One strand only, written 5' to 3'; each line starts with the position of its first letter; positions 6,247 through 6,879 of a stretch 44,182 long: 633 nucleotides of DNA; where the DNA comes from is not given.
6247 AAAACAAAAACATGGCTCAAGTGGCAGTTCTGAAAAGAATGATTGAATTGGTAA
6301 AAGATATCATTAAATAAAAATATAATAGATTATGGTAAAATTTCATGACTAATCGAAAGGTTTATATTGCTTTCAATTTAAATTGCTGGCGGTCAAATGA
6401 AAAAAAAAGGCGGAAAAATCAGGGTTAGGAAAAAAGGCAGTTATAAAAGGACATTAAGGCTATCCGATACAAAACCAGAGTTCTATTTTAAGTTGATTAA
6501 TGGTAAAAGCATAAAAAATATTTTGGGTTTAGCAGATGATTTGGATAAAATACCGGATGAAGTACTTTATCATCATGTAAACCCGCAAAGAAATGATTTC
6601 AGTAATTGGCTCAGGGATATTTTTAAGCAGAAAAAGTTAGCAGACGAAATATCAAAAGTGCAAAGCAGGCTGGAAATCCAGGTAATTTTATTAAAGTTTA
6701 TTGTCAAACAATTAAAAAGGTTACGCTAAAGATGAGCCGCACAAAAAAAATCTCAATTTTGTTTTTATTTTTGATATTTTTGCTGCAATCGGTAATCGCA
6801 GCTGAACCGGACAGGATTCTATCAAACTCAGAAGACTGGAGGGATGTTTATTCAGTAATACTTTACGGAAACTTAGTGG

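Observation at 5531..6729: N-D-F-x-x-W helical domain: three tandem mini-genes behind a glycogen-synthase-like GT, and the same domain fused to the C-terminus of the 779-aa HerA-like ATPase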

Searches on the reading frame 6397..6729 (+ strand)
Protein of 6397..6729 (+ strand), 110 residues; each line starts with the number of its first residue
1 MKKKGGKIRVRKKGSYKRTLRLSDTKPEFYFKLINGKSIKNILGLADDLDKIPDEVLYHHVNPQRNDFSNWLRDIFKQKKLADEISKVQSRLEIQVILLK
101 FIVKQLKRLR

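Call 3: search_protein_families(library=pfam, proteins=[window:6397-6729:+], max_evalue=1)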
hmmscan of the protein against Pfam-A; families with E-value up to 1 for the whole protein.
window:6397-6729:+ (110 aa): 1 family
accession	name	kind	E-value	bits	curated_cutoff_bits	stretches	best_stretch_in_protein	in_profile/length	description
PF19027.5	DUF5752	-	2.7e-08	33.9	23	2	34-88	15-80/208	Family of unknown function (DUF5752)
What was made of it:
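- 6397..6729 (+): Unit gene C (110 aa). Single DUF5752 unit, type-1-like, with a basic N-terminal extension. Its stop is 2 nt before the start of the 561-aa membrane protein. Pfam DUF5752 33.9 bits (call 3).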

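Call 23: find_related_loci(query=A2, collection=genome_contigs, flank=8000)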
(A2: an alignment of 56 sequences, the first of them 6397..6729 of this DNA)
Query A2 (110 aa) in genome_contigs; peptide patterns used: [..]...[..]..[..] (x = any residue, [..] = any of these).
261 stretches matched a pattern; 208 encode a relative of the query (tblastn E <= 1e-3); the best 80 are kept; 80 distinct loci.
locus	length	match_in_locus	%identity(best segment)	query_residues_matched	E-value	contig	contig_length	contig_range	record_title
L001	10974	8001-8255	46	22-106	3e-23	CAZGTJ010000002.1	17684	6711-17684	MAG TPA_asm: uncultured Methanosarcinales archaeon isolate binchicken_co125_225 genome assembly, contig: NODE_6488_lengt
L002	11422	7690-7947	47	22-107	8e-23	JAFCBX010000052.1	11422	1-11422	MAG: Methanosarcinales archaeon isolate AB_1215_Bin_111 AB_1215_Bin_111.fna_scaffold_34541, whole genome shotgun sequenc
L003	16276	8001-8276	43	14-107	2e-22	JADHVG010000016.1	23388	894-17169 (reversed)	MAG: Candidatus Woesearchaeota archaeon isolate BS150m-G66 BS-150m-C1817, whole genome shotgun sequence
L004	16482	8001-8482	45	22-106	4e-22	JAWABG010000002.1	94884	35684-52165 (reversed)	MAG: Candidatus Woesearchaeota archaeon isolate JZ-4_201803_bins_322 JZ-4_201803_bins_322_scaffold_2, whole genome shotg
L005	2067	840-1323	46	22-110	4e-22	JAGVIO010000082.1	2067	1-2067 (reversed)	MAG: archaeon isolate DeMMO1_7 c_000000022191, whole genome shotgun sequence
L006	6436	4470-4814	37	2-106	4e-22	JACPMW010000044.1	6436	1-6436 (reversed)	MAG: Candidatus Woesearchaeota archaeon isolate NC_groundwater_559_Ag_S-0.1um_40_64 S35_SO-1_scaffold_180270, whole geno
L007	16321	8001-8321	38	4-107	6e-22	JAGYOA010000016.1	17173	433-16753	Candidatus Woesearchaeota archaeon isolate M55A3 16, whole genome shotgun sequence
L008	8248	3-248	45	27-108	6e-22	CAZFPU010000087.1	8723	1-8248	MAG TPA_asm: uncultured Methanosarcinales archaeon isolate binchicken_co248_65 genome assembly, contig: NODE_12053_lengt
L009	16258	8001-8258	43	22-107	7e-22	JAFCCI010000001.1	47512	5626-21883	Candidatus Woesearchaeota archaeon isolate AB_3033_Bin_101 AB_3033_Bin_101_scaffold_701, whole genome shotgun sequence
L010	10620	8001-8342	38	2-104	8e-22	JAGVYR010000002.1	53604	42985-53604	Candidatus Woesearchaeota archaeon isolate RIFCSPHIGHO2_02_FULL_44_15 rifcsphigho2_02_scaffold_582, whole genome shotgun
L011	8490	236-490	41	22-106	1e-21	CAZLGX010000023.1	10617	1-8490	MAG TPA_asm: uncultured Methanosarcinales archaeon isolate SRP269290_co3_950 genome assembly, contig: NODE_7865_length_1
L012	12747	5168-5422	45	22-106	2e-21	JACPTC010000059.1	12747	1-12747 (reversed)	MAG: Candidatus Woesearchaeota archaeon isolate NC_groundwater_722_Ag_S-0.2um_37_15 S36_SO-2_scaffold_752414, whole geno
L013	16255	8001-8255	42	22-106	1e-21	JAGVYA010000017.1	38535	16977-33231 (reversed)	Candidatus Woesearchaeota archaeon isolate RIFCSPLOWO2_01_FULL_35_20 rifcsplowo2_01_scaffold_2610, whole genome shotgun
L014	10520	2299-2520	49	22-95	2e-21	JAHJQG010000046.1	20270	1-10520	MAG: Nanoarchaeota archaeon isolate OS_PC_MetaG.mb.100 OS_PC_MetaG.mb.100_k141_483748, whole genome shotgun sequence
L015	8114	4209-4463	41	22-106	2e-21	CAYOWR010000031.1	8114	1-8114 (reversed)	MAG TPA_asm: uncultured Methanosarcinales archaeon isolate binchicken_co251_888 genome assembly, contig: NODE_12680_leng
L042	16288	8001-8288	43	9-100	5e-18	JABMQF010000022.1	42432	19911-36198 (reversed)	MAG: Candidatus Woesearchaeota archaeon isolate bin.595 k141_1399802, whole genome shotgun sequence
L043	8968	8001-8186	47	24-85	4e-18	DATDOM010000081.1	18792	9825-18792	MAG TPA_asm: Candidatus Nanoarchaeia archaeon isolate SMAG_U7894 k141_185761, whole genome shotgun sequence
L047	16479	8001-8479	41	2-106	1e-17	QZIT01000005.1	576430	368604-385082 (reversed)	MAG: Candidatus Woesearchaeota archaeon isolate SURF_58 Ga0104751_1000001, whole genome shotgun sequence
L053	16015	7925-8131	51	26-94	2e-17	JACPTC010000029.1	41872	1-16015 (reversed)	MAG: Candidatus Woesearchaeota archaeon isolate NC_groundwater_722_Ag_S-0.2um_37_15 S36_SO-2_scaffold_154337, whole geno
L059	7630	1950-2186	42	24-102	1e-16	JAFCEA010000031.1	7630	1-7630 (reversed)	Candidatus Woesearchaeota archaeon isolate Meg22_1012_Bin_199 Meg22_1012_Bin_199_scaffold_36114, whole genome shotgun se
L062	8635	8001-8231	38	17-93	2e-16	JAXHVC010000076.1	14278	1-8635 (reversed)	MAG: Chloroflexota bacterium isolate MAG67_tar_biofilm MAG67_76, whole genome shotgun sequence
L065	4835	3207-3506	35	10-105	5e-16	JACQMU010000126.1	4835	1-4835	MAG: Candidatus Woesearchaeota archaeon isolate NC_groundwater_1237_Ag_S-0.1um_39_34 S_p1_S3_coassembly_k141_1793155, wh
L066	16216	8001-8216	44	22-93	8e-16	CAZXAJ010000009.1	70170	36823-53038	MAG TPA_asm: uncultured Dehalococcoidales bacterium isolate binchicken_co334_347 genome assembly, contig: NODE_541_lengt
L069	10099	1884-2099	42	22-93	2e-15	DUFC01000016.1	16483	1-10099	MAG TPA_asm: Dehalococcoidia bacterium isolate W498 Contig16, whole genome shotgun sequence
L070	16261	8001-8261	41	7-91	3e-15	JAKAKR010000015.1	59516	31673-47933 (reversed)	MAG: Nanoarchaeota archaeon isolate WY4.bin80 NODE_556_length_59516_cov_3.075654, whole genome shotgun sequence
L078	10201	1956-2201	35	28-109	5e-18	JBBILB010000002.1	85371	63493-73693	MAG: Candidatus Woesearchaeota archaeon isolate PGS172224_bin_2 NODE_176_length_85371_cov_2.76175, whole genome shotgun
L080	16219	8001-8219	40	21-93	2e-14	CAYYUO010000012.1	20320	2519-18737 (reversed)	MAG TPA_asm: uncultured Dehalococcoidales bacterium isolate binchicken_co34_425 genome assembly, contig: NODE_4158_lengt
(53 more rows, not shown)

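Call 27: predict_structure(alignment_id=A2)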
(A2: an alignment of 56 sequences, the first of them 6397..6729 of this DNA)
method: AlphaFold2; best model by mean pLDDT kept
length: 110 residues; sequences in the alignment: 56
mean_pLDDT: 86.5   pTM: 0.75
mean pLDDT of the five models: 86.5, 86.4, 85.3, 85.2, 84.8
residues with pLDDT >= 90: 82; 70-90: 8; 50-70: 8; < 50: 12
segments of 3 or more residues with pLDDT < 50: 1-7, 9-12
pLDDT, mean of each block of 10 residues (from residue 1): 43 54 92 97 96 96 96 96 96 97 88
secondary structure, 60 per line:
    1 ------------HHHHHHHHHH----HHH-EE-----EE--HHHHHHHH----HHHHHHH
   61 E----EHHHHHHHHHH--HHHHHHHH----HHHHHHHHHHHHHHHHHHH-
elements in order: H13-22 H42-49 H54-60 H67-76 H79-86 H91-109
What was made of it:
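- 6397..6729 (+): AF2 model pLDDT 86.5, pTM 0.75 (call 27).
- The AF2 model has pLDDT 86.5 (call 27). Known carbohydrate-binding modules are almost all beta-sandwiches, whereas this is a small helical domain (call 27). The invariant N and D sit at helix starts in the model, which suggests capping (call 27; inference).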

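Call 29: search_protein_families(library=pfam, proteins=[L003:6638-7864:+, L047:8626-10404:+, L047:10473-11408:+, L042:9369-10139:+, L042:8329-9369:+, L009:8265-8693:+], max_evalue=0.001)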
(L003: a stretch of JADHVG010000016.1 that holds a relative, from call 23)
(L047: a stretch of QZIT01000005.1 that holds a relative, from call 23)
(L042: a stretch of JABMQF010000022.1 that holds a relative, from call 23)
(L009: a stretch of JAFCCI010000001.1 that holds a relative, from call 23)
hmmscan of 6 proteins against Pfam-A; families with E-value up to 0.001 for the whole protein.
L003:6638-7864:+ (409 aa): 2 families
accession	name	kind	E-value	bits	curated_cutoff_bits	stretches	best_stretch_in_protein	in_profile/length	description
PF03065.20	Glyco_hydro_57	-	1.5e-76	257.9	21.2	1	6-290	2-287/291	Glycosyl hydrolase family 57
PF01522.26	Polysacc_deac_1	-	0.0007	20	23.1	0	88-163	48-122/124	Polysaccharide deacetylase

L047:8626-10404:+ (593 aa): 3 families
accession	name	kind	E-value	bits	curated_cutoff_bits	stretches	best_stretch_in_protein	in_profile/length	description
PF05693.19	Glycogen_syn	-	1.8e-145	486.5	27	1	11-593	1-585/639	Glycogen synthase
PF20706.3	GT4-conflict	-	6.9e-05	22.4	26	0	477-546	280-348/385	Family 4 Glycosyltransferase in conflict systems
PF00534.26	Glycos_transf_1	-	0.00044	20.3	26.4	0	483-519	97-133/172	Glycosyl transferases group 1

L047:10473-11408:+ (312 aa): 5 families
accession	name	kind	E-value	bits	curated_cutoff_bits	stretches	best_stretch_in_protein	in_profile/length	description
PF01087.27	GalP_UDP_transf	-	1.2e-15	58.9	22.1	1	5-171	15-184/184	Galactose-1-phosphate uridyl transferase, N-terminal domain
PF16285.10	DUF4931_N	-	4.8e-11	43.3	24.1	1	70-170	26-124/124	Domain of unknown function (DUF4931) N-terminal domain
PF16268.10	DUF4921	-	2.3e-09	37.1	28.5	1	117-305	197-388/425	Domain of unknown function (DUF4921)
PF02744.22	GalP_UDP_tr_C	-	1.4e-05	25.4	29.2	1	200-256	29-85/165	Galactose-1-phosphate uridyl transferase, C-terminal domain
PF01230.28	HIT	-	0.00055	21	21.5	0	110-166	38-94/98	HIT domain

L042:9369-10139:+ (257 aa): 7 families
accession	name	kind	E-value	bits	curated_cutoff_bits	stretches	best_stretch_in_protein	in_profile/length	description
PF13614.12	AAA_31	-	7.8e-26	91.5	27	1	4-163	2-166/177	AAA domain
PF01656.29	CbiA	-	1.8e-20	73.6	25.4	1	7-215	2-124/125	CobQ/CobB/MinD/ParA nucleotide binding domain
PF10609.15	ParA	-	2.5e-14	53.8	27.1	1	4-236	4-245/246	NUBPL iron-transfer P-loop NTPase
PF06564.18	CBP_BcsQ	-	2.7e-10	40.6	21.3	1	5-227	3-224/234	Cellulose biosynthesis protein BcsQ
PF13500.12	AAA_26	-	6.2e-07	29.9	27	1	130-201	122-189/198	AAA domain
PF00142.24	Fer4_NifH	-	8.3e-06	25.9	25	0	11-243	7-251/271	4Fe-4S iron sulfur cluster binding proteins, NifH/frxC family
PF07015.17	VirC1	-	0.00096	19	24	0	6-42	4-39/231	VirC1 protein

L042:8329-9369:+ (347 aa): 0 families

L009:8265-8693:+ (143 aa): 1 family
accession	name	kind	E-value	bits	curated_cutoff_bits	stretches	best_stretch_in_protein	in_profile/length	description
PF19027.5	DUF5752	-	0.00033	20.5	23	0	28-88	13-84/208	Family of unknown function (DUF5752)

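Call 31: fold_search(model_id=the predicted structure, library=pdb)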
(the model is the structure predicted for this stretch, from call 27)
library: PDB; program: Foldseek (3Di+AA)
matches with E <= 10: 43; with E <= 0.001: 0
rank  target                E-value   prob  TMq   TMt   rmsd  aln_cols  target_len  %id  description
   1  4cso_B                3.1e-02  1.00  0.47  0.25  16.7       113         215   18  The structure of OrfY from Thermoproteus tenax (released 2014-03-19)
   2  8dz8_H                4.5e+00  0.13  0.35  0.40   5.5        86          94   10  Neoleukin 4, a de novo designed IL-4 mimetic (released 2023-03-29)
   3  1vb5_A                4.8e+00  0.13  0.37  0.17   3.2        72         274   14  Crystal Structure Analysis of the Pyrococcus horikoshii OT3 translation initiation factor eIF-2B (released 2004-12-07)
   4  8dz8_B                4.8e+00  0.08  0.31  0.36   8.3        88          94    9  Neoleukin 4, a de novo designed IL-4 mimetic (released 2023-03-29)
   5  2kpq_MODEL_1_A        5.1e+00  0.06  0.29  0.31   6.9        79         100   11  NMR Structure of Agrobacterium tumefaciens protein Atu1219: Northeast Structural Genomics Consortium target At (released 2009-12-08)
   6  9dvs_D                5.1e+00  0.01  0.13  0.04  11.0        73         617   18  CryoEM structure of Syn7942 RNAP-SigA holoenzyme (released 2025-10-15)
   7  1vb5_B                5.5e+00  0.12  0.37  0.17   3.2        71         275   14  Crystal Structure Analysis of the Pyrococcus horikoshii OT3 translation initiation factor eIF-2B (released 2004-12-07)
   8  6dg6_A                6.6e+00  0.06  0.25  0.28  11.3        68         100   12  Structure of a de novo designed Interleukin-2/Interleukin-15 mimetic (released 2019-01-16)
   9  4psh_A                6.6e+00  0.02  0.13  0.08   5.7        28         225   28  Structure of holo ArgBP from T. maritima (released 2014-07-23)
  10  4rck_B                6.6e+00  0.02  0.16  0.10   5.0        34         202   24  Crystal Structure of Uncharacterized Membrane Spanning Protein from Vibrio fischeri (released 2014-11-26)
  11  9sob_C                6.6e+00  0.01  0.19  0.02  14.9        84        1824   15  Structural Model of the Nuclear Pore Complex in Arabidopsis thaliana (released 2025-11-05)
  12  9sob_C16              6.6e+00  0.01  0.19  0.02  15.0        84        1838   15  Structural Model of the Nuclear Pore Complex in Arabidopsis thaliana (released 2025-11-05)
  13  8dz8_F                7.0e+00  0.09  0.35  0.40  11.1        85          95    8  Neoleukin 4, a de novo designed IL-4 mimetic (released 2023-03-29)
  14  6dg6_D                7.0e+00  0.04  0.27  0.30   8.2        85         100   10  Structure of a de novo designed Interleukin-2/Interleukin-15 mimetic (released 2019-01-16)
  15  8dz8_E                7.4e+00  0.06  0.27  0.30  11.2        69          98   12  Neoleukin 4, a de novo designed IL-4 mimetic (released 2023-03-29)
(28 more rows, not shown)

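Call 35: search_protein_families(library=ncbifam, proteins=[window:6397-6729:+, L003:6638-7864:+], max_evalue=0.001)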
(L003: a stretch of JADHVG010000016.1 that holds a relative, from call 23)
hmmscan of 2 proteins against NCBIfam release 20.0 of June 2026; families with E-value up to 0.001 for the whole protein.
window:6397-6729:+ (110 aa): 0 families

L003:6638-7864:+ (409 aa): 0 families

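Call 43: search_protein_representatives(alignment_id=A2)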
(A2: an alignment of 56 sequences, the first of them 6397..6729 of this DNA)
Query: 56 sequences, 101 profile positions. Proteins with E-value up to 0.001 (for the whole library): 5179; up to 1e-10: 3965; up to 1e-30: 57. The best 150 are listed.
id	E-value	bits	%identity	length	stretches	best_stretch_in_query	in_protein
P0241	2.2e-58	210.4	-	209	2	1-98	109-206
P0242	2.2e-55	200.8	-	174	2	5-93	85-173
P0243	2.4e-48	178.2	-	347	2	6-99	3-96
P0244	3.0e-48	177.9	-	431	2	11-91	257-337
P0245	6.4e-46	170.4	-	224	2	10-98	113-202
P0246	7.1e-46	170.3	-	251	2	10-90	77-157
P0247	8.2e-46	170.1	-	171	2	11-93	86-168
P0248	2.2e-43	162.3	-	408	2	10-98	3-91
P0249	3.4e-43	161.7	-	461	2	11-97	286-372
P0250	4.0e-43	161.4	-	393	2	16-92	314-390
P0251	6.2e-42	157.6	-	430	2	11-90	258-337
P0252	7.7e-42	157.3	-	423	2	12-91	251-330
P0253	2.8e-41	155.5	-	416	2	7-90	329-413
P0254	2.9e-41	155.5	-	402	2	12-90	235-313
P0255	3.4e-41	155.3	-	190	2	9-97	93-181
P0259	2.4e-40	152.5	-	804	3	7-98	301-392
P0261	5.6e-40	151.3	-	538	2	17-89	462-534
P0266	9.7e-39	147.4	-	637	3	7-98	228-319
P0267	5.2e-38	145.0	-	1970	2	11-90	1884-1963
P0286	6.9e-32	125.4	-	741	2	10-95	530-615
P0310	1.2e-29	118.2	-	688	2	12-98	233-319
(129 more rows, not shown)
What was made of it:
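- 5179 clusters at 50% identity (call 43).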

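Call 45: search_protein_families(library=pfam, proteins=[P0244, P0249, P0250, P0259, P0266, P0267, P0286, P0310, P0261, P0243], max_evalue=0.001)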
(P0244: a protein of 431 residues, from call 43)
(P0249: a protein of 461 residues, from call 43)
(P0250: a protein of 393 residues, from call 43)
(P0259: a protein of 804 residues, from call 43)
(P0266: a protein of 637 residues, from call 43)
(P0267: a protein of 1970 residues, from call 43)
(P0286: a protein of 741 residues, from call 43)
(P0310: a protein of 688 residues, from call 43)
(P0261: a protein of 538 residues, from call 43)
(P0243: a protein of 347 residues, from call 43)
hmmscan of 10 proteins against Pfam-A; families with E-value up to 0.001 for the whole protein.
P0244 (431 aa): 1 family
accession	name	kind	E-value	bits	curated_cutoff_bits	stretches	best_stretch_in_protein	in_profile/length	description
PF19027.5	DUF5752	-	5.4e-09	36.1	23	1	272-417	16-189/208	Family of unknown function (DUF5752)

P0249 (461 aa): 2 families
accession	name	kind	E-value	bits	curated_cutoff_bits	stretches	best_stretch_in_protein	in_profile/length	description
PF19027.5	DUF5752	-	3.8e-07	30.1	23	1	300-380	15-107/208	Family of unknown function (DUF5752)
PF13012.11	MitMem_reg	-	0.00012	22.3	26.6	0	268-334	27-92/113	Maintenance of mitochondrial structure and function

P0250 (393 aa): 1 family
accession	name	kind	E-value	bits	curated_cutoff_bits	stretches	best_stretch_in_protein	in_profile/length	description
PF19027.5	DUF5752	-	7.7e-10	38.9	23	1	239-295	15-82/208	Family of unknown function (DUF5752)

P0259 (804 aa): 7 families
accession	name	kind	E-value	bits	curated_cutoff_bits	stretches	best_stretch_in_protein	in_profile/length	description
PF06745.19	ATPase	-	1.9e-45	155.4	26.6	1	567-800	3-230/231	KaiC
PF19027.5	DUF5752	-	5.1e-11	42.7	23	1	346-374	53-81/208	Family of unknown function (DUF5752)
PF13481.12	AAA_25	-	1.3e-06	28.7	27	1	576-731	26-187/195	AAA domain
PF07088.17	GvpD_P-loop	-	4.4e-06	27.1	24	1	582-756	9-172/189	GvpD gas vesicle protein, P-loop domain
PF03796.21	DnaB_C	-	2.2e-05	24.4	27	1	567-630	4-67/255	DnaB-like helicase C terminal domain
PF13245.12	AAA_19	-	0.00074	20.1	25.1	0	584-619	12-49/134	AAA domain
PF06068.19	TIP49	-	0.00095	18.9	23.8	0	545-623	16-87/347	TIP49 P-loop domain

P0266 (637 aa): 7 families
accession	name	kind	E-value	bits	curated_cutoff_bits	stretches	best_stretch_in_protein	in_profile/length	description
PF06745.19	ATPase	-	6e-48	163.7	26.6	1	399-633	2-230/231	KaiC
PF19027.5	DUF5752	-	1.3e-12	48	23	2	33-166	57-204/208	Family of unknown function (DUF5752)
PF13481.12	AAA_25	-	3.7e-08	33.7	27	1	406-564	23-187/195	AAA domain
PF07088.17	GvpD_P-loop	-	1.6e-06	28.6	24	1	417-589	11-172/189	GvpD gas vesicle protein, P-loop domain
PF03796.21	DnaB_C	-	1.6e-05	24.9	27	1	398-463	2-67/255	DnaB-like helicase C terminal domain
PF00437.27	T2SSE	-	0.00039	19.6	24.9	1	418-475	144-199/370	Type II/IV secretion system protein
PF13245.12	AAA_19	-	0.00043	20.9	25.1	0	417-456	12-53/134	AAA domain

P0267 (1970 aa): 10 families
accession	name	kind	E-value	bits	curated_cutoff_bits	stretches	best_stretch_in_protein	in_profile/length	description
PF13620.12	CarboxypepD_reg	-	6.2e-66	219.2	32.3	9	358-430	2-81/82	Carboxypeptidase regulatory-like domain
PF13715.12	CarbopepD_reg_2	-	4.7e-49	164.8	32.2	6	358-431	1-77/88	CarboxypepD_reg-like domain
PF15976.11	CooC_C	-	2.6e-09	37.5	29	0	785-823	25-63/93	CS1-pili formation C-terminal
PF01935.23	DUF87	-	4e-08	34.1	23.2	1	1338-1435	3-82/220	Helicase HerA, central domain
PF05872.18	HerA_C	-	1.2e-07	31.2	22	1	1349-1402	14-67/502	Helicase HerA-like C-terminal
PF08308.17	PEGA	-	1.2e-06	28.7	20.8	0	899-934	32-67/71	PEGA domain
PF16371.11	MetallophosN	-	2.9e-06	27.8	35.6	0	450-499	5-55/77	N terminal of Calcineurin-like phosphoesterase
PF19027.5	DUF5752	-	0.0001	22.2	23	0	1769-1799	53-83/208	Family of unknown function (DUF5752)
PF10412.15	TrwB_AAD_bind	-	0.00056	19.3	20.5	0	1356-1395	15-54/387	Type IV secretion-system coupling protein DNA-binding domain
PF12985.13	DUF3869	-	0.00065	20.3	24.5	0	525-577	7-60/85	Domain of unknown function (DUF3869)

P0286 (741 aa): 1 family
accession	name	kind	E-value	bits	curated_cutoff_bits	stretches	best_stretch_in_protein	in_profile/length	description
PF19027.5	DUF5752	-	6.3e-09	35.9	23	1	122-207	17-114/208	Family of unknown function (DUF5752)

P0310 (688 aa): 5 families
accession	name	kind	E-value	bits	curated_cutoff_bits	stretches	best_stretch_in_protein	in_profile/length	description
PF06745.19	ATPase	-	4.1e-46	157.6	26.6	1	449-684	1-230/231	KaiC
PF13481.12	AAA_25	-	1.2e-08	35.2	27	1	459-615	25-187/195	AAA domain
PF19027.5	DUF5752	-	1.2e-07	31.8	23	1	248-322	17-103/208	Family of unknown function (DUF5752)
PF03796.21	DnaB_C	-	5e-06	26.5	27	1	449-546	2-98/255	DnaB-like helicase C terminal domain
PF07088.17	GvpD_P-loop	-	8e-06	26.3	24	1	466-640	9-172/189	GvpD gas vesicle protein, P-loop domain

P0261 (538 aa): 1 family
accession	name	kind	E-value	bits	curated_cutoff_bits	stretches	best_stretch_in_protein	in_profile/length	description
PF19027.5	DUF5752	-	7.9e-10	38.9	23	1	494-527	50-83/208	Family of unknown function (DUF5752)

P0243 (347 aa): 1 family
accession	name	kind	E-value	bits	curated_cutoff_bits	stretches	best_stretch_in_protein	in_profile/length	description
PF19027.5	DUF5752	-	1.8e-10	40.9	23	1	20-185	13-188/208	Family of unknown function (DUF5752)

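Call 59: search_protein_families(library=pfam, alignment_id=A2, max_evalue=0.1)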
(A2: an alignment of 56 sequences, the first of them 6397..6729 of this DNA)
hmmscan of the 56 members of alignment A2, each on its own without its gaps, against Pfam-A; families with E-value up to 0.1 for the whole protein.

A. member 1, window:6397-6729:+ (110 aa): 1 family
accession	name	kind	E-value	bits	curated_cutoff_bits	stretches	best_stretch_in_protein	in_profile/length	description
PF19027.5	DUF5752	-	2.7e-08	33.9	23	2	34-88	15-80/208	Family of unknown function (DUF5752)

B. families by the number of members that match (of 56 scanned): 44 families (the first 25 are shown)
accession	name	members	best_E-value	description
PF19027.5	DUF5752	56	8.1e-09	Family of unknown function (DUF5752)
PF13012.11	MitMem_reg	12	0.00048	Maintenance of mitochondrial structure and function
PF19102.7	DUF5789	9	0.0094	Family of unknown function (DUF5789)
PF25423.1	DUF7893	6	0.032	Domain of unknown function (DUF7893)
PF08831.15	MHCassoc_trimer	5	0.0032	Class II MHC-associated invariant chain trimerisation domain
PF25418.1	DUF7890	4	0.00082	Domain of unknown function (DUF7890)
PF16849.11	Glyco_transf_88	4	0.0081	Glycosyltransferase family 88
PF15517.12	TBPIP_N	2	0.00022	TBP-interacting protein N-terminus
PF08302.16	tRNA_lig_CPD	2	0.0085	Fungal tRNA ligase phosphodiesterase domain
PF21927.1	McpB_HAMP_2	2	0.03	Methyl-accepting chemotaxis protein McpB, second HAMP domain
PF17436.7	DUF5415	2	0.057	Family of unknown function (DUF5415)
PF14123.11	DUF4290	1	0.0028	Domain of unknown function (DUF4290)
PF22409.2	TopoV_HHH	1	0.0044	Topoisomerase V, HHH domain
PF18686.6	DUF5636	1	0.0077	Family of unknown function (DUF5636)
PF16469.10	NPA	1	0.011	Nematode polyprotein allergen ABA-1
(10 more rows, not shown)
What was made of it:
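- All 56 aligned relatives match DUF5752 (call 59).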

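Call 68: find_encoding_contigs(protein=P0241, flank=6000, max_places=2)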
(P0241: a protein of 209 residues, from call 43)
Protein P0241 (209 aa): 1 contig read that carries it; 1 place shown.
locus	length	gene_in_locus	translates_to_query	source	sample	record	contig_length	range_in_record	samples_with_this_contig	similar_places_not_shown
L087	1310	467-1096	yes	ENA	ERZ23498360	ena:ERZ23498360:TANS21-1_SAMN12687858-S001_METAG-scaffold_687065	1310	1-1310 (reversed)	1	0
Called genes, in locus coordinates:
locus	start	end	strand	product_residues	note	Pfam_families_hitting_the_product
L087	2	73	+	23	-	?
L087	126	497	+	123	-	-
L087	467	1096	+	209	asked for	PF19027:DUF5752 (faint)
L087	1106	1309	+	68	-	?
